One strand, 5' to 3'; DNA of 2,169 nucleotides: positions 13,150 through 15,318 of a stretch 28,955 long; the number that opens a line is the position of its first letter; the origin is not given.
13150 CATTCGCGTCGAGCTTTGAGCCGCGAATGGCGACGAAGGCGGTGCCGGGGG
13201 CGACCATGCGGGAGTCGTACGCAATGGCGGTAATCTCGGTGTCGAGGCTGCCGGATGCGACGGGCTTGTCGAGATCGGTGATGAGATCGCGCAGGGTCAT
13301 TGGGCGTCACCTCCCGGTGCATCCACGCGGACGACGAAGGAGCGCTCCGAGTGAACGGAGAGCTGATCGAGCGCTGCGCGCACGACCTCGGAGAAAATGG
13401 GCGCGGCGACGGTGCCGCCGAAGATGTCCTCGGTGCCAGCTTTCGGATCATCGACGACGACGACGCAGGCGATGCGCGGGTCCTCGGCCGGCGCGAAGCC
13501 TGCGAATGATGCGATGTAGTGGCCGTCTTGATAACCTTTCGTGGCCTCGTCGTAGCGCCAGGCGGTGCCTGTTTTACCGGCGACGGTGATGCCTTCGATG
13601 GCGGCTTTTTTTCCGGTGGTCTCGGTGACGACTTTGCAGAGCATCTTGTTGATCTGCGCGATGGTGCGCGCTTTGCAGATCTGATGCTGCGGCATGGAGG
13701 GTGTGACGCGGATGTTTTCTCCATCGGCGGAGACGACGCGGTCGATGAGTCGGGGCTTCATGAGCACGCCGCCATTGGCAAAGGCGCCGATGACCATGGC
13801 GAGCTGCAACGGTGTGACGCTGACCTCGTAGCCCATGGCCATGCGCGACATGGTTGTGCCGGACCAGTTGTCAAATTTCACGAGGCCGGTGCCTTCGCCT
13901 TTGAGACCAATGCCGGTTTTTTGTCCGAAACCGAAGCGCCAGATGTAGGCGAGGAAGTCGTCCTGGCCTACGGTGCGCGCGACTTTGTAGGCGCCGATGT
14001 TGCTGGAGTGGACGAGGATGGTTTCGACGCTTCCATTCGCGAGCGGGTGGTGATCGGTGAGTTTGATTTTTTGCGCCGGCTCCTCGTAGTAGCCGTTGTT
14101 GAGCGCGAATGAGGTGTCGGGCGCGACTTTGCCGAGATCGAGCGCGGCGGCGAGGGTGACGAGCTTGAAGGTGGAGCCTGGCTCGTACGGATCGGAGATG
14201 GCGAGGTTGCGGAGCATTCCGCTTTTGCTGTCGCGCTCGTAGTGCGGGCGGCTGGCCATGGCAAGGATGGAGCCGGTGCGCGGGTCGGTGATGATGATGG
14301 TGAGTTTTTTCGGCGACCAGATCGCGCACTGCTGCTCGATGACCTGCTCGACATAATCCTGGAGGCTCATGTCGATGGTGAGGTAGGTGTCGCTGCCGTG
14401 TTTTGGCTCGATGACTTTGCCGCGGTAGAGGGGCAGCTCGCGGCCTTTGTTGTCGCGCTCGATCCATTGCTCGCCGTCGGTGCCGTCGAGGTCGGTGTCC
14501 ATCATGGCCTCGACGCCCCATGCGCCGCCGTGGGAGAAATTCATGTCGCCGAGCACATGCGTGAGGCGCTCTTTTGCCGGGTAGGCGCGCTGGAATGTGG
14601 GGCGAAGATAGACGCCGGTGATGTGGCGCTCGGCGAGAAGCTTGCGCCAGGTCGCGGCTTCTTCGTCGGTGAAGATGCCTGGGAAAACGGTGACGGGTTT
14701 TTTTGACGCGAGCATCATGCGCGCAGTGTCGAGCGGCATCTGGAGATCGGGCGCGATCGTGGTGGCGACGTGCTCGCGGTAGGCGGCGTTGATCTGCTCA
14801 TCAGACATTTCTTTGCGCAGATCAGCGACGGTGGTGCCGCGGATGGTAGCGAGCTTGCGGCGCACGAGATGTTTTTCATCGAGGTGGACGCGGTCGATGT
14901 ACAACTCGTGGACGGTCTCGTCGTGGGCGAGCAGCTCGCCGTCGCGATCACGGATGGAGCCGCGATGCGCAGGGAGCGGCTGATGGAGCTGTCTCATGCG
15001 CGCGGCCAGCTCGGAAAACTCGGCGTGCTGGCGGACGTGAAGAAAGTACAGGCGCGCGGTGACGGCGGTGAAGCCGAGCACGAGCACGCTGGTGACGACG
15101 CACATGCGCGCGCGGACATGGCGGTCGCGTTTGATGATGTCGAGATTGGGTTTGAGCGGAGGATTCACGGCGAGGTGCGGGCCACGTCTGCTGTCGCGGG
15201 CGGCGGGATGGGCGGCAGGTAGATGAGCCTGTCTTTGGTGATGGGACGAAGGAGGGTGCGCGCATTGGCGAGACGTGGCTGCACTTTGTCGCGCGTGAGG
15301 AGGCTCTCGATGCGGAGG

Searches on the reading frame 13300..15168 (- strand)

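Call 86: search_protein_families(library=ncbifam, proteins=[window:13300-15168:-], max_evalue=0.00001)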
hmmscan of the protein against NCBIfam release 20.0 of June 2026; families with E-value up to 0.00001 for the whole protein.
window:13300-15168:- (623 aa): 15 families
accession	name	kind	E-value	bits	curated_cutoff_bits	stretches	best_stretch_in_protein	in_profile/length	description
TIGR02214.1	spoVD_pbp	equivalog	9e-108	361.2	688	1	29-610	9-565/636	stage V sporulation protein D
TIGR03423.1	pbp2_mrdA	equivalog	2.8e-88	297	455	1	21-601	2-592/593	penicillin-binding protein 2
NF053573.1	PBP2_PenA_Neis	exception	2.5e-70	237.6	1105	2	181-607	154-568/572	peptidoglycan D,D-transpeptidase PBP2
NF011685.0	PRK15105.1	subfamily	3.3e-60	204.3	737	1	138-606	113-564/588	peptidoglycan glycosyltransferase FtsI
NF038271.1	strep_PBP2X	exception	1.2e-54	185.8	1050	1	49-597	53-614/750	penicillin-binding protein PBP2X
TIGR02074.1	PBP_1a_fam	subfamily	2.6e-34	118.9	508.75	1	256-600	221-533/535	PBP1A family penicillin-binding protein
NF008061.0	PRK10795.1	equivalog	6.7e-31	107.5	962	1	19-579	20-599/634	peptidoglycan DD-transpeptidase MrdA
NF051842.1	PBP4_5_Efaec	equivalog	1.1e-26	93.5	700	1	215-537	291-614/668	penicillin-binding protein PBP4(5)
NF038278.1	strep_PBP2B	exception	1.6e-24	86.3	975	2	411-572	482-652/678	penicillin-binding protein PBP2B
NF051885.1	tranpepglycosPbpC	equivalog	2.3e-20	72.7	900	1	263-606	296-600/632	multimodular transpeptidase-transglycosylase PbpC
NF038272.1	strep_PBP1A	exception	4.8e-17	61.5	1075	1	258-548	293-571/658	penicillin-binding protein PBP1A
NF038276.1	strep_PBP2A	exception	7.3e-14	50.9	1100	1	292-536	357-579/716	penicillin-binding protein PBP2A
TIGR02073.1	PBP_1c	equivalog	4.5e-10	38.8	494.2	1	262-599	245-543/728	penicillin-binding protein 1C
NF000406.1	MECB_PBP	exception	3.2e-07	29.1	1450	0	254-559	317-627/674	PBP2a family beta-lactam-resistant peptidoglycan transpeptidase MecB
TIGR02071.1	PBP_1b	equivalog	7.3e-07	27.7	717.75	0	443-536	541-634/729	penicillin-binding protein 1B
